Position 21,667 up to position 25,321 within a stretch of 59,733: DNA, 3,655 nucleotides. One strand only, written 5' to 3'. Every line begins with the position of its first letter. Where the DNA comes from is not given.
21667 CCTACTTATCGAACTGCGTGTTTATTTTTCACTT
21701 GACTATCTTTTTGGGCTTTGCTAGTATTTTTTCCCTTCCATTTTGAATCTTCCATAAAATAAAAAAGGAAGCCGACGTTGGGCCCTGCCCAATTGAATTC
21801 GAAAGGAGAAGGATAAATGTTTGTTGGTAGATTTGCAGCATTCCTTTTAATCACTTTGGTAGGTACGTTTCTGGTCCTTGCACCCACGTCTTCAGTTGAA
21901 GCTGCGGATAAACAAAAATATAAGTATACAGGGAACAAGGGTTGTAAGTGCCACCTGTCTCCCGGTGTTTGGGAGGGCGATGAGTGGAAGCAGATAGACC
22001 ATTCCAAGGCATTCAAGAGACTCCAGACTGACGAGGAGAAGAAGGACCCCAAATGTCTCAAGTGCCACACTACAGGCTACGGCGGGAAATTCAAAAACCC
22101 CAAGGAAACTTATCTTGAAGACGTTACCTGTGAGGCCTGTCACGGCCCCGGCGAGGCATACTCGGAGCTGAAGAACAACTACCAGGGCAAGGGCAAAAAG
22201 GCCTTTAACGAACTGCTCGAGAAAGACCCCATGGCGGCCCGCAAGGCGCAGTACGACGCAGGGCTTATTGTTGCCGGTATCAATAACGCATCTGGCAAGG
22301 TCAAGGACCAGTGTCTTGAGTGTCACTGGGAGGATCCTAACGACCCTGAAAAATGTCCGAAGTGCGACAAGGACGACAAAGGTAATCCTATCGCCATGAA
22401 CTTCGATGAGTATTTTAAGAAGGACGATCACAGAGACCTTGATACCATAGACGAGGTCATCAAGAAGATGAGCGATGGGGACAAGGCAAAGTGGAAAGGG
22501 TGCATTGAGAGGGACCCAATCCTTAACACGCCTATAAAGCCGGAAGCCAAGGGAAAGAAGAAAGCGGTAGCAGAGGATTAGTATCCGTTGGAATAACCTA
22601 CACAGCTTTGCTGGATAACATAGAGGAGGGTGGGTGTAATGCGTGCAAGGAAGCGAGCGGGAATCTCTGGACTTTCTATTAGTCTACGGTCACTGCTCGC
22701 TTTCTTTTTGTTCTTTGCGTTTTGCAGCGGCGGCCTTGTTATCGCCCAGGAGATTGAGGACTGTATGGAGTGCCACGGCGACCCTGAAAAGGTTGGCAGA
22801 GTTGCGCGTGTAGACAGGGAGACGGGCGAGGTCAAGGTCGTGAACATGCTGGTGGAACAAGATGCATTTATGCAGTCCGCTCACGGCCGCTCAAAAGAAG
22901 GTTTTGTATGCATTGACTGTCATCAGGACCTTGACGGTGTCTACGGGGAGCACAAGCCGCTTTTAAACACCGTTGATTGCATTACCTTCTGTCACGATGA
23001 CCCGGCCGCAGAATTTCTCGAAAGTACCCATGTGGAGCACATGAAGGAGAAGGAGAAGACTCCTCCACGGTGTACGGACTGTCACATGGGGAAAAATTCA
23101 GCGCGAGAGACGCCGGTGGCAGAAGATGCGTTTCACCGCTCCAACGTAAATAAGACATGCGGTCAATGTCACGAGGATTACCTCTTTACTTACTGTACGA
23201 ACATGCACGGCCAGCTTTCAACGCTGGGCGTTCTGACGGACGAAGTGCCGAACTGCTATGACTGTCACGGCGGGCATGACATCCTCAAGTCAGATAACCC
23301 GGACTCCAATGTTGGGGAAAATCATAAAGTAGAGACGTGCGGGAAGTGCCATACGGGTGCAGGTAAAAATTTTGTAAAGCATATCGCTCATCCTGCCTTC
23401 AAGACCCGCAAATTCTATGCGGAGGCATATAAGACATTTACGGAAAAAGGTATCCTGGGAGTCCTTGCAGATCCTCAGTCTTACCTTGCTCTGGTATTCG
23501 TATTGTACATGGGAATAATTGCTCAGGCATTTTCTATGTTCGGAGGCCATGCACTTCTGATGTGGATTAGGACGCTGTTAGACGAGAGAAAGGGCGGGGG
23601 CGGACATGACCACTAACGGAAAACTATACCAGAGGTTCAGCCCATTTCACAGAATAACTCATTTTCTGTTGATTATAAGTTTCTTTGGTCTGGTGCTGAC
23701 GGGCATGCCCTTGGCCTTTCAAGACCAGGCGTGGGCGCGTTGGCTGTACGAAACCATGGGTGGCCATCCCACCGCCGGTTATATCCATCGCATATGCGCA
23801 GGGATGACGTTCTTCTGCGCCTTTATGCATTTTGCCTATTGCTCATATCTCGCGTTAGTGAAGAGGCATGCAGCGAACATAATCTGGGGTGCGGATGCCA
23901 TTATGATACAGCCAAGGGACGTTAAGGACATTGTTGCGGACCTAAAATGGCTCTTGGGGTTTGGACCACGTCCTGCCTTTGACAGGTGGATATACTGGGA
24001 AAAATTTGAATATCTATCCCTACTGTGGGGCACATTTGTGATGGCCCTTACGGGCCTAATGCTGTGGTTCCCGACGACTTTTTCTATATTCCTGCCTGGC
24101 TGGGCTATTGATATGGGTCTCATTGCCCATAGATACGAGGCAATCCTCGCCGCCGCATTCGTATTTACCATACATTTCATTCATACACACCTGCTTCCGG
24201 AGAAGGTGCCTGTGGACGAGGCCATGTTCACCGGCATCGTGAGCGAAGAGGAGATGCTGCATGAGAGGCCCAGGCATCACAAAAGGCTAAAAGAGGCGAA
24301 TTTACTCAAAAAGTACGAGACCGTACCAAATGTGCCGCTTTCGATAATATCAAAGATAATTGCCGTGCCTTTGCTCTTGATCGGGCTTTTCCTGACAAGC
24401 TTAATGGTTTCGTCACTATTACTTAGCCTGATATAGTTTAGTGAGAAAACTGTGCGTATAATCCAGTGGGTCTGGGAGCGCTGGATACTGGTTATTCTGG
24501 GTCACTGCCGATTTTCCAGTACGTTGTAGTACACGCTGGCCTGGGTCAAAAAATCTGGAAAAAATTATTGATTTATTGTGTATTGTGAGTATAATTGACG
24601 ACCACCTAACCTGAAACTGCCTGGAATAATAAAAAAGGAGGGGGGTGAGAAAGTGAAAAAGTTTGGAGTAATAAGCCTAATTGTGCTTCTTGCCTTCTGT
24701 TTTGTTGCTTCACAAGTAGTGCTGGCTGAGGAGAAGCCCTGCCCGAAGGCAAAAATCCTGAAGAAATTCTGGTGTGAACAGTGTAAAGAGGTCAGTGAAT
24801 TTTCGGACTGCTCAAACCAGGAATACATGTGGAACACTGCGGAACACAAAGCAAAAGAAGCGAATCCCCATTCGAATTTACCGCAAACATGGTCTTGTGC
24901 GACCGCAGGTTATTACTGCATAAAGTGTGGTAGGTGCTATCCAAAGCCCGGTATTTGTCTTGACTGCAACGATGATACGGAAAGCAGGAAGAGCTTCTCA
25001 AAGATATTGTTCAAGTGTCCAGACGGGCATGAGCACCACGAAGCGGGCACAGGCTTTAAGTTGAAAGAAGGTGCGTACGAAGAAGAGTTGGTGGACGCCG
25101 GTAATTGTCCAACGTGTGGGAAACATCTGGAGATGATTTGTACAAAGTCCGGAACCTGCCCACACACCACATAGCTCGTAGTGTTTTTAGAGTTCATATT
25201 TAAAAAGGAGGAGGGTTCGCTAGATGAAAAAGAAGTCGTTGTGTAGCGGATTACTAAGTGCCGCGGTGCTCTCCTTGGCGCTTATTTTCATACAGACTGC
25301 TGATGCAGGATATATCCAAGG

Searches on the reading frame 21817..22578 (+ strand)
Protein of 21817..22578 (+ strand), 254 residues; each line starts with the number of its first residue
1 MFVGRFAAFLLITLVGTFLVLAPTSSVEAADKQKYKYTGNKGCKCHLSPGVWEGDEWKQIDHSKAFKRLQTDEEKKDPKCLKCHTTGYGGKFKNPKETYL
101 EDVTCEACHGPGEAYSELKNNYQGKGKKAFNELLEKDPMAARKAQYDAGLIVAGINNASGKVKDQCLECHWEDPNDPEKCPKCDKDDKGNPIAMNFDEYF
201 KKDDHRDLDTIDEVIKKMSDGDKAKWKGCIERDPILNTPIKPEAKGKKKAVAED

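Call 20: search_protein_families(library=pfam, proteins=[window:21817-22578:+], max_evalue=0.001)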
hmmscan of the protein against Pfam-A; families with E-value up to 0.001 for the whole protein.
window:21817-22578:+ (254 aa): 3 families
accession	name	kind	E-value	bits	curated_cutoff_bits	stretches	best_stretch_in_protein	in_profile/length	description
PF13435.11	Cytochrome_C554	-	7.4e-10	40.1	20.8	1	44-110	4-84/84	Cytochrome c554 and c-prime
PF22678.1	Cytochrom_c_NrfB-like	-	0.00049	21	27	0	44-110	3-66/89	Cytochrome c-type protein NrfB-like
PF00684.25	DnaJ_CXXCXGXG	-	0.00075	20.1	32.7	0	74-116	11-55/65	DnaJ central domain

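Call 21: search_protein_families(library=ncbifam, proteins=[window:21817-22578:+], max_evalue=0.001)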
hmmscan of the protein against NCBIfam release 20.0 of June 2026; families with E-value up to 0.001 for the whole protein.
window:21817-22578:+ (254 aa): 3 families
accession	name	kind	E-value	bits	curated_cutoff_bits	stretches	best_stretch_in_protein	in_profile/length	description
NF041198.1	UshA_like_PCGU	equivalog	1.7e-15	56.6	275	1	28-120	396-490/519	UshA-like (seleno)protein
NF043010.1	Cyt554_Nsmonas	equivalog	2e-06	27.4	400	1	30-151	24-150/238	cytochrome c-550 CycA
TIGR03508.1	decahem_SO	subfamily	0.00073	19.1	192.2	0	95-172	27-78/258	DmsE family decaheme c-type cytochrome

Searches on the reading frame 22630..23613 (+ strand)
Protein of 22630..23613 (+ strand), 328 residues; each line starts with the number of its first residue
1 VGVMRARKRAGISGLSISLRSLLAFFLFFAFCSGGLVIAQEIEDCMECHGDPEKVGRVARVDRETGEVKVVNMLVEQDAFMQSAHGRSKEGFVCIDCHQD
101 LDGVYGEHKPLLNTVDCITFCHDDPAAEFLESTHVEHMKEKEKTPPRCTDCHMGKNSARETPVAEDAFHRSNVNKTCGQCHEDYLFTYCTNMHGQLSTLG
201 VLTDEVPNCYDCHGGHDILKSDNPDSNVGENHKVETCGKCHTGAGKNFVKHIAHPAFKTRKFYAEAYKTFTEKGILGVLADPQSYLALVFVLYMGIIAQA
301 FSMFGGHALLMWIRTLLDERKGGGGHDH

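Call 20: search_protein_families(library=pfam, proteins=[window:22630-23613:+], max_evalue=0.001)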
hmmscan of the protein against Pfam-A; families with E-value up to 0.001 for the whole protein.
window:22630-23613:+ (328 aa): 4 families
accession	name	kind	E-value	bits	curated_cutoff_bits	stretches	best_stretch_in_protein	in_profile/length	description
PF14522.11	Cytochrome_C7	-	4.8e-09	36.4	24.8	0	207-247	14-54/67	Cytochrome c7 and related cytochrome c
PF14537.11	Cytochrom_c3_2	-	4.3e-07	30.7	25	0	89-182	4-79/79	Cytochrome c3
PF02085.21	Cytochrom_CIII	-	1e-05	26.2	22.9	0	113-183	16-84/101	Class III cytochrome C family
PF09699.15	Paired_CXXCH_1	-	0.00017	21.7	20.6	0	147-183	8-38/41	Doubled CXXCH motif (Paired_CXXCH_1)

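Call 21: search_protein_families(library=ncbifam, proteins=[window:22630-23613:+], max_evalue=0.001)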
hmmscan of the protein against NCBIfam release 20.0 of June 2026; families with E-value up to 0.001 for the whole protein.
window:22630-23613:+ (328 aa): 2 families
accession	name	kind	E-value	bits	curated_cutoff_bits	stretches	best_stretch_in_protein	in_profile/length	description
TIGR03508.1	decahem_SO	subfamily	8.6e-06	25.4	192.2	1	117-256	5-139/258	DmsE family decaheme c-type cytochrome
TIGR04257.1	nanowire_3heme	domain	7.5e-05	22.8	40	0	207-244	24-61/75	c(7)-type cytochrome triheme domain-containing protein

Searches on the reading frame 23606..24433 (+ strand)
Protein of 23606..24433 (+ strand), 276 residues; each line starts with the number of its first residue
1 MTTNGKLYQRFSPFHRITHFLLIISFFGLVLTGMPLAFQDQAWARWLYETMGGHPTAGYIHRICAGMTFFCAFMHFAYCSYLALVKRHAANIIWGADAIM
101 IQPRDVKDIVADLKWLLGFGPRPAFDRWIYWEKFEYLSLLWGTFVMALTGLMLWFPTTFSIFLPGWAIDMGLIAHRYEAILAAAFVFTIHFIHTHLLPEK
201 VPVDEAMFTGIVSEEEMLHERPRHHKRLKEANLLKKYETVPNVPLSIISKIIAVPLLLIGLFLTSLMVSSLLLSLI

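Call 20: search_protein_families(library=pfam, proteins=[window:23606-24433:+], max_evalue=0.001)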
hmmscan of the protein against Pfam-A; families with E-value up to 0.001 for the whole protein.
window:23606-24433:+ (276 aa): 2 families
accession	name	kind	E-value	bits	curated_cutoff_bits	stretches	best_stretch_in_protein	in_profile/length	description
PF01292.26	Ni_hydr_CYTB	-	0.0006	20.1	30.1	1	10-192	1-159/179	Prokaryotic cytochrome b561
PF14358.11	DUF4405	-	0.00089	20.2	26.7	1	17-78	1-64/66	Domain of unknown function (DUF4405)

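Call 21: search_protein_families(library=ncbifam, proteins=[window:23606-24433:+], max_evalue=0.001)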
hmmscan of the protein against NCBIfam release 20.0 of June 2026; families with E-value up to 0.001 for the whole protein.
window:23606-24433:+ (276 aa): 2 families
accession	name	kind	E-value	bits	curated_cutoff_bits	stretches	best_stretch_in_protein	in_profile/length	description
TIGR01583.1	formate-DH-gamm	equivalog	7.8e-10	39.1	115.85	1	9-226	3-199/204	formate dehydrogenase subunit gamma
NF007558.0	PRK10179.1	equivalog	1.1e-05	25.2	339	1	6-236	5-212/217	formate dehydrogenase-N subunit gamma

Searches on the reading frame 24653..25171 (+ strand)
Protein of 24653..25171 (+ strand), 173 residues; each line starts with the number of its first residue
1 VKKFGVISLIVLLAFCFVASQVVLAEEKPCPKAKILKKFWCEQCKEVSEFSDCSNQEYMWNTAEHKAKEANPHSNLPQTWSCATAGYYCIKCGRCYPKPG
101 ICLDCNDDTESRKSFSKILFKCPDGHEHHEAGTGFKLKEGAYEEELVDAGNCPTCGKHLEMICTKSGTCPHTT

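Call 20: search_protein_families(library=pfam, proteins=[window:24653-25171:+], max_evalue=0.001)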
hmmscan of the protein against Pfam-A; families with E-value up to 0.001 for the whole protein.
window:24653-25171:+ (173 aa): 0 families

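Call 21: search_protein_families(library=ncbifam, proteins=[window:24653-25171:+], max_evalue=0.001)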
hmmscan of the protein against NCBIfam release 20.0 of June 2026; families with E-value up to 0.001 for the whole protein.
window:24653-25171:+ (173 aa): 0 families

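Call 50: find_homologous_proteins(query=window:24653-25171:+, max_evalue=0.001)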
Query window:24653-25171:+ (173 aa): 11 proteins with E <= 0.001 among 46 candidates.
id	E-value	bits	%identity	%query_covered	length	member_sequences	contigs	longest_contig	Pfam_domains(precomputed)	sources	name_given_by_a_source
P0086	7.2e-90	317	75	100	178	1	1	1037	-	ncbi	-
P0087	2.0e-88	313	75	99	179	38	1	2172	-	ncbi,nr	ncbi:MAG: hypothetical protein GY800_06835 [Planctomycetes bacterium]|nr:hypothetical protein [Planc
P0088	9.0e-86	304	70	100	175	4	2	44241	-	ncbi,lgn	ncbi:MAG: hypothetical protein ACE5IC_02970 [Candidatus Brocadiales bacterium]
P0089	6.6e-85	301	69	99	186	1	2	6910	-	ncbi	ncbi:MAG: hypothetical protein V3V45_03775 [Candidatus Brocadiales bacterium]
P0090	5.8e-82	292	66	100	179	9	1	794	-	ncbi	-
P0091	3.1e-81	289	68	99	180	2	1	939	-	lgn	-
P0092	1.0e-80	287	69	100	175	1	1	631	-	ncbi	-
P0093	3.1e-74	266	69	87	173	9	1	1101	-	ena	-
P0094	8.8e-72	258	63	99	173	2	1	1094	-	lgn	-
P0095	6.3e-61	223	55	99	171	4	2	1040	-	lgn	-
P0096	2.9e-60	221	56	99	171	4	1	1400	-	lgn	-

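Call 60: predict_structure(alignment_id=A1)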
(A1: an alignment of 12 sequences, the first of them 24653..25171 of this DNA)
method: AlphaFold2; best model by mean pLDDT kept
length: 173 residues; sequences in the alignment: 12
mean_pLDDT: 48.1   pTM: 0.27
mean pLDDT of the five models: 48.1, 46.1, 44.7, 43.8, 43.2
residues with pLDDT >= 90: 0; 70-90: 20; 50-70: 48; < 50: 105
segments of 3 or more residues with pLDDT < 50: 21-43, 47-51, 55-66, 68-86, 93-99, 109-117, 130-147, 163-173
pLDDT, mean of each block of 10 residues (from residue 1): 63 62 37 38 49 43 45 34 39 50 58 44 72 32 43 76 38 28
secondary structure, 60 per line:
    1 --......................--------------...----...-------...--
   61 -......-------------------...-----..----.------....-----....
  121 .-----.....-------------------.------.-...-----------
elements in order: H3-24 E39-41 E46-48 E56-58 H62-67 E87-89 E108-111 E117-121 E127-131 E160-162
